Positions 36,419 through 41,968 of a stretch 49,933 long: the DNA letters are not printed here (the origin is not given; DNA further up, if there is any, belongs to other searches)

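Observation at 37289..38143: Three tandem ~90-aa, possibly H-type-lectin-like modules inserted in the vWA domain of a giant PilY1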

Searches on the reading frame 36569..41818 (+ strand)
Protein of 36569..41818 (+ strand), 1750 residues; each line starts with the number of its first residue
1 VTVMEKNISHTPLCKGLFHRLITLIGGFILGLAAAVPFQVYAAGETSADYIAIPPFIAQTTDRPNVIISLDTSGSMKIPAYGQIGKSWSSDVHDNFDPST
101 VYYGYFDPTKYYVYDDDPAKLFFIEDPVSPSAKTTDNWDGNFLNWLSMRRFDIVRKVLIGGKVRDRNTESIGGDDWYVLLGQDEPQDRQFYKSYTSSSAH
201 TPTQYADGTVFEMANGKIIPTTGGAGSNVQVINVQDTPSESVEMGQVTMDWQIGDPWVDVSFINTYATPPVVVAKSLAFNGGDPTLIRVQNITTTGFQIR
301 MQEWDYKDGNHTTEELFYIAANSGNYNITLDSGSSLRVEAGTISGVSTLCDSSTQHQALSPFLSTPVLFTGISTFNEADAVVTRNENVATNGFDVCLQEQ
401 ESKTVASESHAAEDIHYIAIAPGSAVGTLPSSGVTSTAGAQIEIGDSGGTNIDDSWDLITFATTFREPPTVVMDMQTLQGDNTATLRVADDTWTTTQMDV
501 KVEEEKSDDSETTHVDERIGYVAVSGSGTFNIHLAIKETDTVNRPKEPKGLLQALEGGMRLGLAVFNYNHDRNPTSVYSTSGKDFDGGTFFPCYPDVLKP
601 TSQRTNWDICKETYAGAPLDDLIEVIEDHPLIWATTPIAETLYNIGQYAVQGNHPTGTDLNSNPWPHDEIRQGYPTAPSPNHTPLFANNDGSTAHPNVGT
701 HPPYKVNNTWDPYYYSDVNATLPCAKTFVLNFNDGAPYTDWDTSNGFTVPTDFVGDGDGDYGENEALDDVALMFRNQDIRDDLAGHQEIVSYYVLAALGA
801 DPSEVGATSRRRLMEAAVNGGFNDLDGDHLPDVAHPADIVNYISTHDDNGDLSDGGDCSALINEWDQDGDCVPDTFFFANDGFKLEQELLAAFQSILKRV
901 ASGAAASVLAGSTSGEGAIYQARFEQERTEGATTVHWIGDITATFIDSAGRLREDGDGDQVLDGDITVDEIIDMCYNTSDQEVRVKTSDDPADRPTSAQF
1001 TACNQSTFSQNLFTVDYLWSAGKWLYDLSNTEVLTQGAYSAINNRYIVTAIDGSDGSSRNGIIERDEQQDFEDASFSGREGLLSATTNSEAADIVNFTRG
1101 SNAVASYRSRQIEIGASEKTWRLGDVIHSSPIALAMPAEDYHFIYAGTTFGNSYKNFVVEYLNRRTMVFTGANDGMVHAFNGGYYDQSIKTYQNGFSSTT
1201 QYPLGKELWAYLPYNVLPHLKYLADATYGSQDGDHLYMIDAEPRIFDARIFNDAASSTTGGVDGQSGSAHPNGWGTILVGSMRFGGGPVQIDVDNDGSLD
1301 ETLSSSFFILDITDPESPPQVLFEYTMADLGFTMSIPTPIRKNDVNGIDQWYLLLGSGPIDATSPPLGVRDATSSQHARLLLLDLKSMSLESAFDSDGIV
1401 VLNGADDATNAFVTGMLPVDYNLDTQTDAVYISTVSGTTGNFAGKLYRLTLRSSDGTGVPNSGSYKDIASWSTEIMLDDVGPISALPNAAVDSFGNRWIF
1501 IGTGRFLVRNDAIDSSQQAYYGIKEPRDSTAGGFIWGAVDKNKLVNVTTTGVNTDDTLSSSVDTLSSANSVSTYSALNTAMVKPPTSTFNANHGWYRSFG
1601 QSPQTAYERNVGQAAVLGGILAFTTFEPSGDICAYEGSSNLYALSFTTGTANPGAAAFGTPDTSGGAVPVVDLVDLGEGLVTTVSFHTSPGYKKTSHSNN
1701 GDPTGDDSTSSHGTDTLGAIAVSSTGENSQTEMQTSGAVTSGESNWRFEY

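Call 4: search_protein_families(library=pfam, proteins=[window:36569-41818:+], max_evalue=1)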
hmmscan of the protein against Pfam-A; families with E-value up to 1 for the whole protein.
window:36569-41818:+ (1750 aa): 3 families
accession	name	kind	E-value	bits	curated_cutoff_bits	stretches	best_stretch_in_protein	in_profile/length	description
PF09458.16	H_lectin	-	2.2e-11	44.1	24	2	258-305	2-53/67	H-type lectin domain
PF05567.17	T4P_PilY1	-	6.1e-08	32.4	28.1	1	1123-1526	1-375/411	PilY1 beta-propeller domain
PF18911.6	PKD_4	-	0.42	11.2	27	1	269-330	3-66/85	PKD domain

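Call 5: search_protein_families(library=ncbifam, proteins=[window:36569-41818:+], max_evalue=1)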
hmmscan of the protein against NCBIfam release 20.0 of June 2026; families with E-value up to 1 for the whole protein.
window:36569-41818:+ (1750 aa): 0 families

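Call 13: find_homologous_proteins(query=window:36569-41818:+, max_evalue=0.00001)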
Query window:36569-41818:+ (1750 aa): 86 proteins with E <= 0.00001 among 8000 candidates.
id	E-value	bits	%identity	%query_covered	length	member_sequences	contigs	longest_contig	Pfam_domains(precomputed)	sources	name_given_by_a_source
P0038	0.0e+0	4023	100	100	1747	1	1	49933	PF28373.1,PF05567.18,PF09458.17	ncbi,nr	ncbi:MAG: hypothetical protein GY807_04005 [Gammaproteobacteria bacterium]|nr:hypothetical protein [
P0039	0.0e+0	3111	75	100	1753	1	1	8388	PF28373.1,PF05567.18,PF09458.17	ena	-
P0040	0.0e+0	2481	63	98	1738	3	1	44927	PF28373.1,PF09458.17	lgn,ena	-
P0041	0.0e+0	2154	55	99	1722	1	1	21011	PF28373.1,PF09458.17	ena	-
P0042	0.0e+0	1697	54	79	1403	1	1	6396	PF28373.1,PF05567.18,PF09458.17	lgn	-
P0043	0.0e+0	1448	44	100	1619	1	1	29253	PF28373.1,PF05567.18,PF09458.17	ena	-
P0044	0.0e+0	1423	45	99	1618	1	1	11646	PF28373.1,PF05567.18,PF09458.17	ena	-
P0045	0.0e+0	1408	44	99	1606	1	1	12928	PF28373.1,PF05567.18,PF09458.17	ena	-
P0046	0.0e+0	1380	44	99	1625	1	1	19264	PF28373.1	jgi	-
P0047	0.0e+0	1375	43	100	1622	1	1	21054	PF28373.1,PF05567.18,PF09458.17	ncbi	-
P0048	0.0e+0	1372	43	100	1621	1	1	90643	PF28373.1,PF09458.17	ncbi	-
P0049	0.0e+0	1372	44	97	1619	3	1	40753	PF28373.1,PF05567.18,PF09458.17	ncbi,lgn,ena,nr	ncbi:MAG TPA: hypothetical protein ENI94_10825 [Gammaproteobacteria bacterium]|nr:hypothetical prote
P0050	0.0e+0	1372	44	99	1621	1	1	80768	PF28373.1,PF09458.17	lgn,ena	-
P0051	0.0e+0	1359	43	99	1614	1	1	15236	PF28373.1,PF05567.18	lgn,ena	-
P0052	0.0e+0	1354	44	98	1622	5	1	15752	PF28373.1,PF05567.18,PF09458.17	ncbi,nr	ncbi:MAG: hypothetical protein L3J88_12310 [Gammaproteobacteria bacterium]|nr:hypothetical protein [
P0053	0.0e+0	1280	42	99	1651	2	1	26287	PF28373.1,PF05567.18,PF09458.17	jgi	-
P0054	0.0e+0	1243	42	99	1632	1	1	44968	PF28373.1,PF05567.18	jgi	-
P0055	0.0e+0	1230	41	99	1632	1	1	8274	PF28373.1,PF05567.18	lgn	-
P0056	0.0e+0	1216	41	97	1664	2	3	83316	PF28373.1,PF05567.18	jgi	-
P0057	0.0e+0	1202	41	97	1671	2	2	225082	PF28373.1,PF05567.18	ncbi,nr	ncbi:pilus assembly protein [Amphritea balenae]|nr:PilC/PilY family type IV pilus protein [Amphritea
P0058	0.0e+0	1177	40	98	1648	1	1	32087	PF28373.1,PF05567.18,PF09458.17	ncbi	-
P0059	0.0e+0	1169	41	98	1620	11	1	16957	PF28373.1,PF05567.18,PF09458.17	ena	-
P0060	0.0e+0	1151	40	99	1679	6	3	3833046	PF28373.1,PF05567.18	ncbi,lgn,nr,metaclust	ncbi:pilus assembly protein [Amphritea japonica]|nr:PilC/PilY family type IV pilus protein [Amphrite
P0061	0.0e+0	1138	39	99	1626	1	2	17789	PF28373.1,PF05567.18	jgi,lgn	-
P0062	0.0e+0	1135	38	99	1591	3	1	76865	PF28373.1,PF05567.18,PF09458.17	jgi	jgi:Tfp pilus tip-associated adhesin PilY1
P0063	0.0e+0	1121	39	99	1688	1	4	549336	PF28373.1,PF05567.18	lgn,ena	-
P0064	0.0e+0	1120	41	94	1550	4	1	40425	PF28373.1,PF05567.18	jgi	jgi:Tfp pilus tip-associated adhesin PilY1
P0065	0.0e+0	1106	39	97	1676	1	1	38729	PF28373.1,PF05567.18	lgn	-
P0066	0.0e+0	1104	39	97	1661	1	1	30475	PF28373.1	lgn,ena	-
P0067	0.0e+0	1096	40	95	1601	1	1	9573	PF28373.1,PF05567.18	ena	-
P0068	0.0e+0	1091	40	92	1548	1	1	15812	PF28373.1,PF05567.18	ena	-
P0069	0.0e+0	1048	39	93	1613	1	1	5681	PF28373.1,PF05567.18,PF09458.17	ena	-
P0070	6.5e-287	973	43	72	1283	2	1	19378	PF28373.1,PF05567.18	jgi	jgi:hypothetical protein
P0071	1.9e-286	972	36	97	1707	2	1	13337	PF28373.1,PF05567.18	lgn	-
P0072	4.8e-278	944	37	98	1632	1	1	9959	PF28373.1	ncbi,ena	-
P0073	4.1e-275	934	39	55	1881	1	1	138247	PF28373.1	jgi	-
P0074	9.6e-190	651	35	36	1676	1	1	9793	PF28373.1,PF05567.18,PF09458.17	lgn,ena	-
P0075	2.6e-173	597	33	64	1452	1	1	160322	PF28373.1,PF05567.18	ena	-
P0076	2.1e-130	454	31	57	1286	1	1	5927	PF28373.1,PF05567.18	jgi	-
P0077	1.4e-123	432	29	70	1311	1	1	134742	PF28373.1,PF05567.18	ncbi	-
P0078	7.9e-123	429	34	54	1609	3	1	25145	PF28373.1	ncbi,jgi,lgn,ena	-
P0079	6.0e-121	423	31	54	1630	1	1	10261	PF28373.1,PF05567.18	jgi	jgi:type IV pilus assembly protein PilY1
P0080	3.3e-116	407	29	58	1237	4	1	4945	PF28373.1,PF05567.18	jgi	jgi:type IV pilus assembly protein PilY1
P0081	1.0e-108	383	29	63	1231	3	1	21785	PF28373.1,PF05567.18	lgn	-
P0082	3.9e-101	357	36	29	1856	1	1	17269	PF28373.1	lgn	-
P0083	8.0e-97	343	30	51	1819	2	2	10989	PF28373.1,PF05567.18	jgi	jgi:type IV pilus assembly protein PilY1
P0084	4.3e-93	331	32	54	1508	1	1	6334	PF28373.1,PF05567.18,PF09458.17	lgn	-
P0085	8.9e-91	323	29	58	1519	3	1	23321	PF28373.1,PF05567.18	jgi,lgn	jgi:type IV pilus assembly protein PilY1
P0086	5.8e-89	317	29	52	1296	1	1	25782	PF28373.1,PF05567.18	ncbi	ncbi:MAG: PilC/PilY family type IV pilus protein [Acidobacteriota bacterium]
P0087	8.8e-88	313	31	50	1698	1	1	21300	PF28373.1,PF05567.18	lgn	-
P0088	8.7e-83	297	27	66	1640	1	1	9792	PF28373.1,PF05567.18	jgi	jgi:type IV pilus assembly protein PilY1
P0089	4.1e-79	284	28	60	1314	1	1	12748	PF28373.1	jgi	jgi:type IV pilus assembly protein PilY1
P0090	4.6e-79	284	28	63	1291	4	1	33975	PF28373.1,PF05567.18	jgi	-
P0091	6.8e-79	284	29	55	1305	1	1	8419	PF28373.1,PF05567.18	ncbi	-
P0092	8.9e-79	283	28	53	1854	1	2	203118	PF28373.1,PF05567.18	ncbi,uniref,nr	ncbi:MAG: hypothetical protein ABFC67_06740 [Mizugakiibacter sp.]|uniref:pilus assembly protein n=1 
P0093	5.8e-78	281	29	59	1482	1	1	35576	PF28373.1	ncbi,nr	ncbi:MAG: hypothetical protein GY874_18655 [Desulfobacteraceae bacterium]|nr:hypothetical protein [D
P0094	7.9e-75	270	28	58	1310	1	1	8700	PF28373.1,PF05567.18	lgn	-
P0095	1.1e-73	266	29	53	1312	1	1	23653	PF28373.1,PF05567.18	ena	-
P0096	1.1e-73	266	28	58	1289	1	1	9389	PF28373.1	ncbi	-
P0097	4.7e-66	241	27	56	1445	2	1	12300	PF28373.1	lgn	-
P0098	8.2e-63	230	26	65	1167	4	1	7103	PF28373.1,PF05567.18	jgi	-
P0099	8.1e-62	227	27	57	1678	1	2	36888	PF28373.1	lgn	-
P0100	6.0e-60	221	27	47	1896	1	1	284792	PF28373.1,PF05567.18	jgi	jgi:type IV pilus assembly protein PilY1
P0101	4.1e-53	198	28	49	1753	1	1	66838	PF28373.1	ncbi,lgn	-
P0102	4.7e-53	198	26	54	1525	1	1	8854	PF28373.1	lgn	-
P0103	1.4e-50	190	30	15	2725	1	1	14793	PF00413.31,PF08548.18,PF09458.17,PF00353.26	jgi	jgi:Ca2+-binding RTX toxin-like protein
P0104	7.6e-38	148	34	21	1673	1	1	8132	PF26182.1,PF02369.23,PF02368.25,PF09458.17,PF26918.1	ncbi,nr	ncbi:MAG: hypothetical protein GXP50_14055, partial [Deltaproteobacteria bacterium]|nr:hypothetical 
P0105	1.2e-37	147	36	17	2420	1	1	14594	PF07963.18,PF02369.23,PF06832.19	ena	-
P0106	1.5e-29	120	34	18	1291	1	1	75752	PF13385.14,PF09458.17,PF00353.26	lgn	-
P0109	5.8e-23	98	24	32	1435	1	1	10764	PF28373.1,PF05567.18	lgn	-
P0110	6.2e-23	98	25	33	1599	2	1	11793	PF28373.1,PF05567.18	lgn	-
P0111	3.1e-21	92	36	8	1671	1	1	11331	PF28373.1,PF05567.18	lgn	-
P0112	1.4e-17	80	27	25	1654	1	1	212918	PF28373.1,PF05567.18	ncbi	-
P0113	5.1e-16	75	22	32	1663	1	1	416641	PF28373.1,PF05567.18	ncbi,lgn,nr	ncbi:MAG TPA: PilC/PilY family type IV pilus protein [Burkholderiales bacterium]|nr:PilC/PilY family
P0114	2.5e-14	70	26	32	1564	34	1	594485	PF28373.1,PF05567.18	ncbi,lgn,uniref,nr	ncbi:pilus assembly protein [Stenotrophomonas sp. CC120222-04]|uniref:pilus assembly protein n=1 Tax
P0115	4.0e-12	62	31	10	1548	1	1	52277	PF28373.1,PF05567.18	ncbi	-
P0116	4.5e-12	62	30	11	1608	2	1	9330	PF28373.1,PF05567.18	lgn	-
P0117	1.9e-11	60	30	14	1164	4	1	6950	PF05567.18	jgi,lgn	jgi:Tfp pilus tip-associated adhesin PilY1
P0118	2.5e-11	60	24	30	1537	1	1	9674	PF28373.1,PF05567.18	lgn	-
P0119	3.0e-11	59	26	33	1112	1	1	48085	PF05567.18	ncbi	ncbi:MAG: PilC/PilY family type IV pilus protein [Usitatibacter sp.]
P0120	5.4e-10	55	35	7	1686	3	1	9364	PF28373.1,PF05567.18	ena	-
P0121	1.7e-8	50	23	31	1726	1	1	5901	PF28373.1,PF05567.18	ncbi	-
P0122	3.8e-7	46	24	32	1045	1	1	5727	PF05567.18,PF00092.35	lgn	-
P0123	4.2e-6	42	23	32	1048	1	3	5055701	PF05567.18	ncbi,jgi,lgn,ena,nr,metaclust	ncbi:MAG: hypothetical protein OFPII_21340 [Osedax symbiont Rs1]|nr:MAG: hypothetical protein OFPII_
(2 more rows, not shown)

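Call 15: search_solved_structures(query=window:36569-41818:+, max_evalue=1)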
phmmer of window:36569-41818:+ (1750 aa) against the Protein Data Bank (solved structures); distinct sequences matched with E-value up to 1: 0.

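Call 71: search_protein_families(library=pfam, proteins=[P0122, P0080, P0098], max_evalue=10)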
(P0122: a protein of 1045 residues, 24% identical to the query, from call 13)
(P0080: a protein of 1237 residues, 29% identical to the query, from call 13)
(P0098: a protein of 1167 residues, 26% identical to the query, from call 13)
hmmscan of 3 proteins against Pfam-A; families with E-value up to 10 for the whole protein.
P0122 (1045 aa): 2 families
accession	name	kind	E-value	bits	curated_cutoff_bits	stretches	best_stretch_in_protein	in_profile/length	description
PF05567.17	T4P_PilY1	-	1.1e-21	77.8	28.1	1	539-803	28-294/411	PilY1 beta-propeller domain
PF00092.34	VWA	-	1.7e-05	25.6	23.8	1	280-332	105-155/174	von Willebrand factor type A domain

P0080 (1237 aa): 1 family
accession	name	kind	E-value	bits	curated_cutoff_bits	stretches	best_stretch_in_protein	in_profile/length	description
PF05567.17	T4P_PilY1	-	9.4e-16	58.2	28.1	1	664-1058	1-381/411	PilY1 beta-propeller domain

P0098 (1167 aa): 1 family
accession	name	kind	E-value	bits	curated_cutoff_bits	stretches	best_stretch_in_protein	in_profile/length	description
PF05567.17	T4P_PilY1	-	1.8e-08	34.1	28.1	1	702-909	43-240/411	PilY1 beta-propeller domain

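Call 72: search_protein_families(library=pfam, proteins=[P0083, P0092, P0100, P0101, P0087], max_evalue=0.01)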
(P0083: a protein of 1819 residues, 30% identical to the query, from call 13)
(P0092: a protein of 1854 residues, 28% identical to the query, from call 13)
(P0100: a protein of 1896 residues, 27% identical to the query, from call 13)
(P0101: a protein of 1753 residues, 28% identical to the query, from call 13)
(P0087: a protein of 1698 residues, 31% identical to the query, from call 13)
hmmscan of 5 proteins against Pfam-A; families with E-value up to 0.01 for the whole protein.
P0083 (1819 aa): 1 family
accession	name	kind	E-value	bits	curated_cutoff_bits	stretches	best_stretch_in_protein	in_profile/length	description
PF05567.17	T4P_PilY1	-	8.4e-12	45.2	28.1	2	1221-1275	1-58/411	PilY1 beta-propeller domain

P0092 (1854 aa): 1 family
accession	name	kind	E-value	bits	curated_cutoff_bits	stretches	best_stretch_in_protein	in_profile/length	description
PF05567.17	T4P_PilY1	-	1.7e-09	37.6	28.1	1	1213-1268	1-61/411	PilY1 beta-propeller domain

P0100 (1896 aa): 1 family
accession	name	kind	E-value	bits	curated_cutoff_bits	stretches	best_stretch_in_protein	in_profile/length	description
PF05567.17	T4P_PilY1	-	1.2e-13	51.2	28.1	2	1237-1291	1-58/411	PilY1 beta-propeller domain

P0101 (1753 aa): 0 families

P0087 (1698 aa): 1 family
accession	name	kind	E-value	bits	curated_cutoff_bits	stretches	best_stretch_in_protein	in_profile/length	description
PF05567.17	T4P_PilY1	-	4.4e-13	49.4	28.1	1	1098-1489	1-375/411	PilY1 beta-propeller domain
